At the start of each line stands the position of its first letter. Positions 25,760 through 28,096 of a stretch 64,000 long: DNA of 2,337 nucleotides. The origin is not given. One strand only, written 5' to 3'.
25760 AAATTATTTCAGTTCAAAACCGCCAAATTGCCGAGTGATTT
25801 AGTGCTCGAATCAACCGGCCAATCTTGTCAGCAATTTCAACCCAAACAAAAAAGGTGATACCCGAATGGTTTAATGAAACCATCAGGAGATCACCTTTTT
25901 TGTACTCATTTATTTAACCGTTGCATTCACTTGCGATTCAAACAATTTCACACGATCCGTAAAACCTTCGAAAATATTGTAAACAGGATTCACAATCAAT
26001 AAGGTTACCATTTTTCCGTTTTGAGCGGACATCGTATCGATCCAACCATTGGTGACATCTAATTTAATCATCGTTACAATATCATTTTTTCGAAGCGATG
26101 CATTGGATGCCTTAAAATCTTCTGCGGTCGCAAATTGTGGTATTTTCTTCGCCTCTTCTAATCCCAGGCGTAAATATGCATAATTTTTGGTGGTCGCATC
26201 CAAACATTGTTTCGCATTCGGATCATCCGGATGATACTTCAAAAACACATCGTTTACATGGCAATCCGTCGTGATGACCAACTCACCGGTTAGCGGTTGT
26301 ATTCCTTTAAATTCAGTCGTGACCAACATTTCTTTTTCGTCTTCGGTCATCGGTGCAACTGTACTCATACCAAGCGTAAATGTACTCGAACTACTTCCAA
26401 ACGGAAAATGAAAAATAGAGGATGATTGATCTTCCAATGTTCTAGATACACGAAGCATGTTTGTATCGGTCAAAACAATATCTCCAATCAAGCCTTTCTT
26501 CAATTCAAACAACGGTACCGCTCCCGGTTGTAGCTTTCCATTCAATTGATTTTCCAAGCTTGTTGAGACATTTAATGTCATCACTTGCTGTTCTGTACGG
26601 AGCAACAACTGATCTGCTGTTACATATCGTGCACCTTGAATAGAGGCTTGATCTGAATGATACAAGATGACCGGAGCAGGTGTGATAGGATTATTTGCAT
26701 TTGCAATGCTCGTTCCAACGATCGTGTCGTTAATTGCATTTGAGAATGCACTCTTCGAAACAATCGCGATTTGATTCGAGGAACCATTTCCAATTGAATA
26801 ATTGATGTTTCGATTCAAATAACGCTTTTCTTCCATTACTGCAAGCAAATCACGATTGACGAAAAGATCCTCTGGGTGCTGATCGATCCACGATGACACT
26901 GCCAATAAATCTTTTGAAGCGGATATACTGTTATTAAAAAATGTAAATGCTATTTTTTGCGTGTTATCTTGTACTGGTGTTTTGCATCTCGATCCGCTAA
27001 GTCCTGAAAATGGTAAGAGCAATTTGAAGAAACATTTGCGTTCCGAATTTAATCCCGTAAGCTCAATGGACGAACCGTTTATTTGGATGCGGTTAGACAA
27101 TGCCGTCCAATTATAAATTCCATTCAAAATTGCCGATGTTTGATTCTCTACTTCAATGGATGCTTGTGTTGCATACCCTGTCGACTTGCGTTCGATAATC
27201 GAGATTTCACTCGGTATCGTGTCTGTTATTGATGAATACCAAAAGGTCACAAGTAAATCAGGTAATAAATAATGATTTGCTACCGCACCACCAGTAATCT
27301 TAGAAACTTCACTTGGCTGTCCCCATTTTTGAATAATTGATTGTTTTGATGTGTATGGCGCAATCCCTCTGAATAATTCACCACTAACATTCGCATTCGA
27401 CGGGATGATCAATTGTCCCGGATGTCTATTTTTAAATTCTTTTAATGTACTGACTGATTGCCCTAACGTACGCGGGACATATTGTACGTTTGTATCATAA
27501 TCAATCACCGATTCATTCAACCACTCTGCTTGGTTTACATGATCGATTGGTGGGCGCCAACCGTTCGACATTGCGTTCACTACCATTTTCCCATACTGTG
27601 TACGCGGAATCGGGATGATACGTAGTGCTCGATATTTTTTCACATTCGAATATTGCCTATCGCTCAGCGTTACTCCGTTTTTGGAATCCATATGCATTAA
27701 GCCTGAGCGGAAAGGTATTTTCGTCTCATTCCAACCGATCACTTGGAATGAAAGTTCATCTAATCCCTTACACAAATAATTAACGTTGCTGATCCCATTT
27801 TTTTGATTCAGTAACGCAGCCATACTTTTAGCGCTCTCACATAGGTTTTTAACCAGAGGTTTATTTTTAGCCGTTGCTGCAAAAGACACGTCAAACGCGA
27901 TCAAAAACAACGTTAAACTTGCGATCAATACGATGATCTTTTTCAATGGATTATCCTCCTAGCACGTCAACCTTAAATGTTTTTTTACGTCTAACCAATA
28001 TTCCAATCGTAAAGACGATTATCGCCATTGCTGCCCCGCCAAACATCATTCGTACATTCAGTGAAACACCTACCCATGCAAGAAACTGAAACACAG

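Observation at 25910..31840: Synteny-break block: LuxR solo plus an operon of LMW-PTP, a dead ABC-F-like NBD, an LplT-like MFS and a 678-aa secreted orphan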

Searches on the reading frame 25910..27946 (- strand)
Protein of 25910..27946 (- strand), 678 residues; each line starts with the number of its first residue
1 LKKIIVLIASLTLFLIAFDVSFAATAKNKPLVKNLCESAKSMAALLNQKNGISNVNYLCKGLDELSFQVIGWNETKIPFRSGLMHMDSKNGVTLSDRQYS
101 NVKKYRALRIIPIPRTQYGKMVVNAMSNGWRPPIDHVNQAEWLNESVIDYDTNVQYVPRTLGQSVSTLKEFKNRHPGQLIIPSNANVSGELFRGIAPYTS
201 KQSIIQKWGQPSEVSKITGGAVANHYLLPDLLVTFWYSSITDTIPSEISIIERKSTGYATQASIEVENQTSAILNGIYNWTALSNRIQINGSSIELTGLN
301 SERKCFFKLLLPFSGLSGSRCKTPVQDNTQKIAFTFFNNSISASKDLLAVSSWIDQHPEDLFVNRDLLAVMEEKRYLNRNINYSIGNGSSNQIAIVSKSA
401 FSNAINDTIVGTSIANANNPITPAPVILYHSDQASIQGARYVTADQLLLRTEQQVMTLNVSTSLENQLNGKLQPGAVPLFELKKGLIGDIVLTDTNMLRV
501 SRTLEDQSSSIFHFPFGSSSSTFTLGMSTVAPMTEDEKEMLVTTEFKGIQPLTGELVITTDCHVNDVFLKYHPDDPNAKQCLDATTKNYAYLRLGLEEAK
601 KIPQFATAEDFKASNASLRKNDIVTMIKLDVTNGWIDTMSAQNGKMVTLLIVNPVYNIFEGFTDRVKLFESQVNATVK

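Call 3: search_protein_families(library=pfam, proteins=[window:25910-27946:-], max_evalue=0.1)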
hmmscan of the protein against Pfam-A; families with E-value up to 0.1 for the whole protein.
window:25910-27946:- (678 aa): 0 families

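Call 4: search_protein_families(library=ncbifam, proteins=[window:25910-27946:-], max_evalue=0.1)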
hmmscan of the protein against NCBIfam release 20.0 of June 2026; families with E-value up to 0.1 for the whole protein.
window:25910-27946:- (678 aa): 0 families

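Call 13: find_homologous_proteins(query=window:25910-27946:-)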
Query window:25910-27946:- (678 aa): 1 proteins with E <= 0.001 among 8000 candidates.
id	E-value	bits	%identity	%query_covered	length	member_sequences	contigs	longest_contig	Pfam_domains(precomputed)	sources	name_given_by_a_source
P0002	0.0e+0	1509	100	100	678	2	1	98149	-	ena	-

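Call 17: search_protein_families(library=padloc, proteins=[window:25910-27946:-], max_evalue=0.1)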
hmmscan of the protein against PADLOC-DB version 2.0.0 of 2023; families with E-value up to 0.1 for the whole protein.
window:25910-27946:- (678 aa): 0 families

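Call 19: search_solved_structures(query=window:25910-27946:-, max_evalue=10, show_alignments=1)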
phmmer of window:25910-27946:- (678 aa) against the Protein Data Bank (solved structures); distinct sequences matched with E-value up to 10: 0.

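Call 60: predict_structure(protein=window:25910-27946:-)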
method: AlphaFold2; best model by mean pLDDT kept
length: 678 residues; sequences in the alignment: 1
mean_pLDDT: 31.3   pTM: 0.20
mean pLDDT of the five models: 31.3, 26.8, 24.6, 24.4, 23.9
residues with pLDDT >= 90: 0; 70-90: 0; 50-70: 25; < 50: 653
segments of 3 or more residues with pLDDT < 50: 19-32, 45-678
pLDDT, mean of each block of 10 residues (from residue 1): 50 53 46 53 48 43 33 28 32 34 31 33 34 34 31 30 32 36 31 32 26 26 29 28 23 24 25 31 36 40 38 32 28 26 30 34 27 26 25 29 28 26 30 29 30 28 30 29 29 29 28 27 25 29 23 27 35 42 34 28 29 31 26 27 26 24 24 24
secondary structure, 60 per line:
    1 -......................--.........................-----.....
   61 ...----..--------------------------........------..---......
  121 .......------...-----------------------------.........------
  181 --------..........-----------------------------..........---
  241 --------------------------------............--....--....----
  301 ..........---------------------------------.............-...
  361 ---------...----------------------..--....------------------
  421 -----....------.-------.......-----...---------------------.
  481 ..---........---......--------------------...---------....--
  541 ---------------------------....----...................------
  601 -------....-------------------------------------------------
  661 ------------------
elements in order: H2-23 H26-50 H56-63 H96-103 H115-127 H166-174 H189-198 H228-237 H273-284 E287-290 E293-296 H301-310 H344-356 H399-402 E426-429 E447-450 E456-458 E480-482 E486-493 E497-502 E523-525 H535-538 H568-571 H576-594 H608-611
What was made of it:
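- The AF2 single-sequence model is disordered, with pLDDT 31 (call 60).
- Tried and rejected: The model is unusable, so no fold search was run on it (call 60).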

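Call 90: search_protein_families(library=phrogs, proteins=[window:25910-27946:-], max_evalue=0.01)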
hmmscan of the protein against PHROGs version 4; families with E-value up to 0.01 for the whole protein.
window:25910-27946:- (678 aa): 0 families

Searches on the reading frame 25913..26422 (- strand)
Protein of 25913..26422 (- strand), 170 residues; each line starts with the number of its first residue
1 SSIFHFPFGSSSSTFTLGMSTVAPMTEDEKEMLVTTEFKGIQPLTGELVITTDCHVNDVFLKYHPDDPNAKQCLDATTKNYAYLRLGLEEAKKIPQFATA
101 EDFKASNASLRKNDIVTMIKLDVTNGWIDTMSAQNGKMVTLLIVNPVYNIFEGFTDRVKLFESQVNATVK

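Call 64: search_protein_families(library=pfam, proteins=[window:25913-26422:-], max_evalue=10)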
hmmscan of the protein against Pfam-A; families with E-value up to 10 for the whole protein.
seq(170 aa): 1 family
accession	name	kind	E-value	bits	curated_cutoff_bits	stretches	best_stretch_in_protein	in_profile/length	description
PF24884.1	NPHP3_hel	-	0.14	12.7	27.9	1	49-144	6-98/160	Nephrocystin 3, helical domain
